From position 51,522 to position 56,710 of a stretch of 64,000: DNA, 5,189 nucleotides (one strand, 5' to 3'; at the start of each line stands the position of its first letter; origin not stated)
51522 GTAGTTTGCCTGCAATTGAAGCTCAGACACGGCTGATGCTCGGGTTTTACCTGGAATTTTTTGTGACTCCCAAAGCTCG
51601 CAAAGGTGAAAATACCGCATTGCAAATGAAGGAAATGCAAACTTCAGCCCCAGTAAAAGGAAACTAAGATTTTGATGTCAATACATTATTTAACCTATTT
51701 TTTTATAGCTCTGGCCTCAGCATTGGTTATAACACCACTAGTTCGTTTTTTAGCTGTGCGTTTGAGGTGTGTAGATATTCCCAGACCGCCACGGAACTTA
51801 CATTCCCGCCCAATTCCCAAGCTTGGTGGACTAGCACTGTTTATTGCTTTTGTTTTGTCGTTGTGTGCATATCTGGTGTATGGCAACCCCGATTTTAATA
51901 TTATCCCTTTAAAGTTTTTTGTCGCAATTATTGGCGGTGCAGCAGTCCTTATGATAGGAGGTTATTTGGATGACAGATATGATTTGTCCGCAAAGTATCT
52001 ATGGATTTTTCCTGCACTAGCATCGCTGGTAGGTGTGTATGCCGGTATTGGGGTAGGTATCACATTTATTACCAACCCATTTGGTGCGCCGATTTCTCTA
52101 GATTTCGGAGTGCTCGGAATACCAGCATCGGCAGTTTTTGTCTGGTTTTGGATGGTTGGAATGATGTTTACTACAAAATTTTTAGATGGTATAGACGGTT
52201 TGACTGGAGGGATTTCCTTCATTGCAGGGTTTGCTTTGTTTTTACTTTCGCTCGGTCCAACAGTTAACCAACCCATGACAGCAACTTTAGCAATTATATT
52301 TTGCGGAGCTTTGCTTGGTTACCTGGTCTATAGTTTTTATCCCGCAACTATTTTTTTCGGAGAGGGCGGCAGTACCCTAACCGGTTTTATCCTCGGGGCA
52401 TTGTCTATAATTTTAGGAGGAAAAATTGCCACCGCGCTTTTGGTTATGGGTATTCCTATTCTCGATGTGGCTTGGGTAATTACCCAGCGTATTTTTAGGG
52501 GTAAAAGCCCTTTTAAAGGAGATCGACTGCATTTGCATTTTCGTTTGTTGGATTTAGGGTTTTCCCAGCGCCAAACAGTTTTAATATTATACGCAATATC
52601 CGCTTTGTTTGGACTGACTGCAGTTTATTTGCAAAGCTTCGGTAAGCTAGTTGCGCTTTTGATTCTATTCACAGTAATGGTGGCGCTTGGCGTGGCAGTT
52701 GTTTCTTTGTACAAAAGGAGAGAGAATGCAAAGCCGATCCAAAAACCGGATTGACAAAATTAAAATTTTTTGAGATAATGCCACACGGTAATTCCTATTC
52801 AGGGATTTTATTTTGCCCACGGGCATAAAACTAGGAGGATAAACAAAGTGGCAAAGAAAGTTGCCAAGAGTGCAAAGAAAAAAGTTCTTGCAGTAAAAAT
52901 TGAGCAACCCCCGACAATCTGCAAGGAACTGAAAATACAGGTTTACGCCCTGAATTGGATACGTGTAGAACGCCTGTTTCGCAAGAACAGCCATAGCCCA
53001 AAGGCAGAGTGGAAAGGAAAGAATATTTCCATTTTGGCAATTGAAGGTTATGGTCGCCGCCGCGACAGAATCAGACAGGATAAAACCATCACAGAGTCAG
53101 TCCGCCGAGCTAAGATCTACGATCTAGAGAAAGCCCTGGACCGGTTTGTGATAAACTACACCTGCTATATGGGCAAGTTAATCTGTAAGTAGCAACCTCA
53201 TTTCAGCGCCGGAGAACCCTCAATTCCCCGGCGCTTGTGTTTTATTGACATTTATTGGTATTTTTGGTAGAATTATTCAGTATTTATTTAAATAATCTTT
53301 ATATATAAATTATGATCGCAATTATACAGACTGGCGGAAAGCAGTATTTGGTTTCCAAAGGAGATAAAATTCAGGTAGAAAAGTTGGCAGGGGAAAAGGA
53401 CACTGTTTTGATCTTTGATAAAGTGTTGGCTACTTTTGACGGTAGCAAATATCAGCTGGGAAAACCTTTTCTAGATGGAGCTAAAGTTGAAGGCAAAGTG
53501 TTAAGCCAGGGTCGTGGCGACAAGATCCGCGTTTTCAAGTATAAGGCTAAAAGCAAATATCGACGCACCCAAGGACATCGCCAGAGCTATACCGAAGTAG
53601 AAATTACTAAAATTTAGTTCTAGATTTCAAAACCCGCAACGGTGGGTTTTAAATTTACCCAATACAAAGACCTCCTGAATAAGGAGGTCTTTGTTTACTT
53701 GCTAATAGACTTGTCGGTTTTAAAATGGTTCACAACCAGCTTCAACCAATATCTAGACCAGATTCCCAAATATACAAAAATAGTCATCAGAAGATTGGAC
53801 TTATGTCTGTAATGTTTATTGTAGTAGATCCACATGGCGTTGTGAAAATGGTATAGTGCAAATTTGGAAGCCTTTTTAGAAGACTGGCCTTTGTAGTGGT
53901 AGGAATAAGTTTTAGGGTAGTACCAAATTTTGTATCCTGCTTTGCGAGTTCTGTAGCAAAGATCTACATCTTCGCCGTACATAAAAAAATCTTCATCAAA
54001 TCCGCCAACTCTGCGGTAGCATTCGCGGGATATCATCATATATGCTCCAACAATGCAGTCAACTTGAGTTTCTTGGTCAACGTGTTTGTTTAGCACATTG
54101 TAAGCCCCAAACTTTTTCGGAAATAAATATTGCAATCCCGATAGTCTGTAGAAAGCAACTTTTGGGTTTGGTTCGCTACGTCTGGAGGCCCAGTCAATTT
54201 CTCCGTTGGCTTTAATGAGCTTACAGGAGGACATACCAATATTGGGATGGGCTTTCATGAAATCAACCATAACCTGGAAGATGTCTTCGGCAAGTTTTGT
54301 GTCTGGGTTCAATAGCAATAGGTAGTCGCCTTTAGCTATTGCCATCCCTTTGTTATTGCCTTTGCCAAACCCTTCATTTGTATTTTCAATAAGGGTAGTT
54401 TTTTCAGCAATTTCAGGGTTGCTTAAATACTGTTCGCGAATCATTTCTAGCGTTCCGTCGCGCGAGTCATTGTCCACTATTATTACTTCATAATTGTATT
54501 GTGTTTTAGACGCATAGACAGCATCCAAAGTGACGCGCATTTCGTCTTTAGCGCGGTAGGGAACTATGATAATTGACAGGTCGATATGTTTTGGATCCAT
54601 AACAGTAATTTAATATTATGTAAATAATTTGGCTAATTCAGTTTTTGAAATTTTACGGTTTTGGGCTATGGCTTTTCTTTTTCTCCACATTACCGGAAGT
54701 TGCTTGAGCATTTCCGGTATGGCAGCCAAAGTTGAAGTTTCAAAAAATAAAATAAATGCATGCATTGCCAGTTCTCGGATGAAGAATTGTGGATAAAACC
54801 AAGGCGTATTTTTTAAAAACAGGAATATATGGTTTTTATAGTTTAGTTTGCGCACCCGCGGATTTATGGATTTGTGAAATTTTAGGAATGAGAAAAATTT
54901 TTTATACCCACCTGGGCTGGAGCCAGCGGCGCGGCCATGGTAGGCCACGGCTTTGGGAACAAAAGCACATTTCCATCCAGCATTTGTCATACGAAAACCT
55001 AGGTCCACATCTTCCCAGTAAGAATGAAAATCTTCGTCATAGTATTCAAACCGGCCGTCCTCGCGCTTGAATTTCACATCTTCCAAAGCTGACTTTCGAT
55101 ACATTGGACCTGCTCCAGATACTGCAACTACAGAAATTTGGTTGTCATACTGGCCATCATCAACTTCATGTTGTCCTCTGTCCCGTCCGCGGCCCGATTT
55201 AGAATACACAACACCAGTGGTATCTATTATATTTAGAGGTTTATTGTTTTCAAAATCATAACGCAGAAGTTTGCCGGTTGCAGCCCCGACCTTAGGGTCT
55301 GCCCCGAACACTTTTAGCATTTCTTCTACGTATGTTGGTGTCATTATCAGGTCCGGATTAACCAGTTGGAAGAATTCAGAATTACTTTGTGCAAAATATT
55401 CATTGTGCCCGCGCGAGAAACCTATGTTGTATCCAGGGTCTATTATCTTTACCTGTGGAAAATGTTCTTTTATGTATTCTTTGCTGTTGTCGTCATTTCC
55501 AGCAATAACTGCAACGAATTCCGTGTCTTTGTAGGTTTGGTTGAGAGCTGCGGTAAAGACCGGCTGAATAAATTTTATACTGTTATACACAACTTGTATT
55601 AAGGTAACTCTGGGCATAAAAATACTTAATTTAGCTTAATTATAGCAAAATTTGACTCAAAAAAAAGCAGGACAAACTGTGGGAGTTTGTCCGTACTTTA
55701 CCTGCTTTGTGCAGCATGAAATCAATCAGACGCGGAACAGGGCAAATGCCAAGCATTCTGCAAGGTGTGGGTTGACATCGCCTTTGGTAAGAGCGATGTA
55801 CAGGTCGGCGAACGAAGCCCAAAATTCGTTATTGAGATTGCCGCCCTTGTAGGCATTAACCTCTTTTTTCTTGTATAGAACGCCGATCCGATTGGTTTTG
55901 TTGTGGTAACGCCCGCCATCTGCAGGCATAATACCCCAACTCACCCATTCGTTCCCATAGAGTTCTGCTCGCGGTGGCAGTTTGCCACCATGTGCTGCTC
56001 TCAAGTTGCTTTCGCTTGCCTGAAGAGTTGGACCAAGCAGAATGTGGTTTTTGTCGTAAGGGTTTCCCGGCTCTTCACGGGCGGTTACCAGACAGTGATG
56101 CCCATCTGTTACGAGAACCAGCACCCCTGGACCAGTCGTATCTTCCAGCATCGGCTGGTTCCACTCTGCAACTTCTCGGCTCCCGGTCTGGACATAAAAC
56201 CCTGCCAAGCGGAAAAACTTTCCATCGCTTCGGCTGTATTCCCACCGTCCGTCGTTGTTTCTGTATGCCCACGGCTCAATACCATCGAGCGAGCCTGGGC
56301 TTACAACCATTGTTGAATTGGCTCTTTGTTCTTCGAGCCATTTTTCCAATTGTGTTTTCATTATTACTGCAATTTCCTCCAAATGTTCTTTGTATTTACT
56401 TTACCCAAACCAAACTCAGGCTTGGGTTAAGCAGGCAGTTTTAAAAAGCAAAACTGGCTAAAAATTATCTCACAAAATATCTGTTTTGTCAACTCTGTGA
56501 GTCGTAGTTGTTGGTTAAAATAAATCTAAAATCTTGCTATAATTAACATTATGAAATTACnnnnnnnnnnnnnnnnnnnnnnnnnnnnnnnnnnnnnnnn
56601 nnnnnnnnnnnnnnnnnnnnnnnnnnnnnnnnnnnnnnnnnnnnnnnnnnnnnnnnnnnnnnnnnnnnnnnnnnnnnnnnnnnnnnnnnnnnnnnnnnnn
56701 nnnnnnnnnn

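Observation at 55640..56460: GC-rich, single-domain NDP-hexose 2,3-dehydratase-like gene divergent from rfbBCDA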

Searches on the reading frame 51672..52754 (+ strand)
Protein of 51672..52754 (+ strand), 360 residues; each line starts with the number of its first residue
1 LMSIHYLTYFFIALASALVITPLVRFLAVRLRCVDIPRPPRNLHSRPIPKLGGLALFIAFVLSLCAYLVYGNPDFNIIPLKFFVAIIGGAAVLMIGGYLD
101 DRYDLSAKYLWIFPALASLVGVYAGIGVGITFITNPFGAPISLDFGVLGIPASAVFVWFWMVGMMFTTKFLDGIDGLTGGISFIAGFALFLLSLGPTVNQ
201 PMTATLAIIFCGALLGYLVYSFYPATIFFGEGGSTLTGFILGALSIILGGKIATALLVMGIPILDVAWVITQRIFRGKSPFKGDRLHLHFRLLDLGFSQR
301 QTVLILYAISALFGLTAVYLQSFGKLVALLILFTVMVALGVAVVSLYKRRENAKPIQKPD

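Call 3: search_protein_families(library=pfam, proteins=[window:51672-52754:+], max_evalue=0.01)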
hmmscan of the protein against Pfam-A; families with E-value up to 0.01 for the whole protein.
window:51672-52754:+ (360 aa): 1 family
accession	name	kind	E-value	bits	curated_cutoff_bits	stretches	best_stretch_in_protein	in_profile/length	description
PF00953.26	Glycos_transf_4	-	1e-22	81.3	27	1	84-248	2-159/160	Glycosyl transferase family 4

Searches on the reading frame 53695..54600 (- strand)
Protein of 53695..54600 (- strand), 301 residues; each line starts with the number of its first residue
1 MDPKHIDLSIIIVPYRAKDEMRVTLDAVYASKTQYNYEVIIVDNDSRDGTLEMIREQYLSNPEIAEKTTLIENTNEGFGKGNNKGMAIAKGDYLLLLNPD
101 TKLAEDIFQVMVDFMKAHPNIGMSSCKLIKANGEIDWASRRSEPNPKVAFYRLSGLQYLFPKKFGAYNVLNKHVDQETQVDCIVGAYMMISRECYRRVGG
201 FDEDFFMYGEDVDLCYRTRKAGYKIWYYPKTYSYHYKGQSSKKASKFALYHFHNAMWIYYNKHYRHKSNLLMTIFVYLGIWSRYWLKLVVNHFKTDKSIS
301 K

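Call 3: search_protein_families(library=pfam, proteins=[window:53695-54600:-], max_evalue=0.01)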
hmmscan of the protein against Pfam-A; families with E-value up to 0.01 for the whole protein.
window:53695-54600:- (301 aa): 6 families
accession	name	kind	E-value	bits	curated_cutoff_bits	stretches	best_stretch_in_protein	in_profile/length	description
PF00535.33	Glycos_transf_2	-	1.4e-20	74.3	23.3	1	9-157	1-132/168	Glycosyl transferase family 2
PF13641.12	Glyco_tranf_2_3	-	8.8e-16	59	27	1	8-245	3-221/230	Glycosyltransferase like family 2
PF10111.15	Glyco_tranf_2_2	-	7.8e-11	42.4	27.3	1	11-239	2-220/276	Glycosyltransferase like family 2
PF13632.12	Glyco_trans_2_3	-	4e-10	40.3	27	1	94-270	2-143/198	Glycosyl transferase family group 2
PF02709.20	Glyco_transf_7C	-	8.9e-09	35.3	23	1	174-234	10-73/78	N-terminal domain of galactosyltransferase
PF13506.12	Glyco_transf_21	-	0.00088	19.2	21.7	0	177-234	96-153/174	Glycosyl transferase family 21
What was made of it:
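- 53695..54600 (-): GT2 glycosyltransferase b. PF00535 1.4e-20 (call 3).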

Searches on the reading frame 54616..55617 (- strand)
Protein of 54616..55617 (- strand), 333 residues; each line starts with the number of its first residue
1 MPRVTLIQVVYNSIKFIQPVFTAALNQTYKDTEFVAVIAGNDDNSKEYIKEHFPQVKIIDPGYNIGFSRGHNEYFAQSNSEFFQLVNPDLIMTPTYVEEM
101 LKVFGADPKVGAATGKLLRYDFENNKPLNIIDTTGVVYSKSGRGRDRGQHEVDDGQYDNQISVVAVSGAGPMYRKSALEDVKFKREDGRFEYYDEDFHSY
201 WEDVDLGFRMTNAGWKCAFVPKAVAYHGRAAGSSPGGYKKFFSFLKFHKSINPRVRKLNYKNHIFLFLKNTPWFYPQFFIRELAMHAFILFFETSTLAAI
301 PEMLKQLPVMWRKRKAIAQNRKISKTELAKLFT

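Call 3: search_protein_families(library=pfam, proteins=[window:54616-55617:-], max_evalue=0.01)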
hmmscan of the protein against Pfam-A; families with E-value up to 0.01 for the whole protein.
window:54616-55617:- (333 aa): 3 families
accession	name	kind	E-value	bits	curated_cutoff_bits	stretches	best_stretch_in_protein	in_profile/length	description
PF00535.33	Glycos_transf_2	-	1.5e-15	57.9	23.3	1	7-144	3-132/168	Glycosyl transferase family 2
PF13641.12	Glyco_tranf_2_3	-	1.2e-13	52.1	27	1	2-228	1-212/230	Glycosyltransferase like family 2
PF13632.12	Glyco_trans_2_3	-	1.2e-06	28.9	27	1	92-227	11-123/198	Glycosyl transferase family group 2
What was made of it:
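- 54616..55617 (-): GT2 glycosyltransferase a, first gene downstream on the same strand. PF00535 and PF13641 (call 3).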

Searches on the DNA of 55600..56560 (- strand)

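Call 75: search_rna_families(sources=[L002, L003, L005, L086, L087, L089, L090, L091, L092], threshold=gathering)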
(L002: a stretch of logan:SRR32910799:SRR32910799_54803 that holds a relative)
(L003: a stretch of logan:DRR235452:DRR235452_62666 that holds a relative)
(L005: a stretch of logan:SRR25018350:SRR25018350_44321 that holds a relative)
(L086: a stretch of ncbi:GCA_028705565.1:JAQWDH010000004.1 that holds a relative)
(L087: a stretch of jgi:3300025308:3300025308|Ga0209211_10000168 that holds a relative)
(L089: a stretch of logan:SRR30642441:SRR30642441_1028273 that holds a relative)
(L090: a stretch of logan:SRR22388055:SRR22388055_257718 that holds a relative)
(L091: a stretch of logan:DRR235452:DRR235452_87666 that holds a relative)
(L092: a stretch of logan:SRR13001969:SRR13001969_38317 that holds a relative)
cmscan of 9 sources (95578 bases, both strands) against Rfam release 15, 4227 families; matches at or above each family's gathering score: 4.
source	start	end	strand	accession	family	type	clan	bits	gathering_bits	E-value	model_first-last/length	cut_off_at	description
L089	7726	7800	+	RF00005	tRNA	Gene; tRNA;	CL00001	71.4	29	1.9e-13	1-71/71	no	tRNA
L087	16569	16641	+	RF00005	tRNA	Gene; tRNA;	CL00001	61.7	29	9.2e-11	1-71/71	no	tRNA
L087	16351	16422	+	RF00005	tRNA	Gene; tRNA;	CL00001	58.8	29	5.8e-10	1-71/71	no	tRNA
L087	11681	11763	-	RF00005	tRNA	Gene; tRNA;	CL00001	54.4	29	9e-09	1-71/71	no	tRNA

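Call 76: search_rna_families(source=window, start=55600, end=56560, threshold=evalue, max_evalue=1)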
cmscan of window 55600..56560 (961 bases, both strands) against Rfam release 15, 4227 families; matches with E-value up to 1: 0.
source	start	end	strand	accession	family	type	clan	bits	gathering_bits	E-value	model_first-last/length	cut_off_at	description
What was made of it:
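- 56362..56458 (-): Predicted ~97-nt 5' leader. No Rfam match at E<=1 (call 76).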
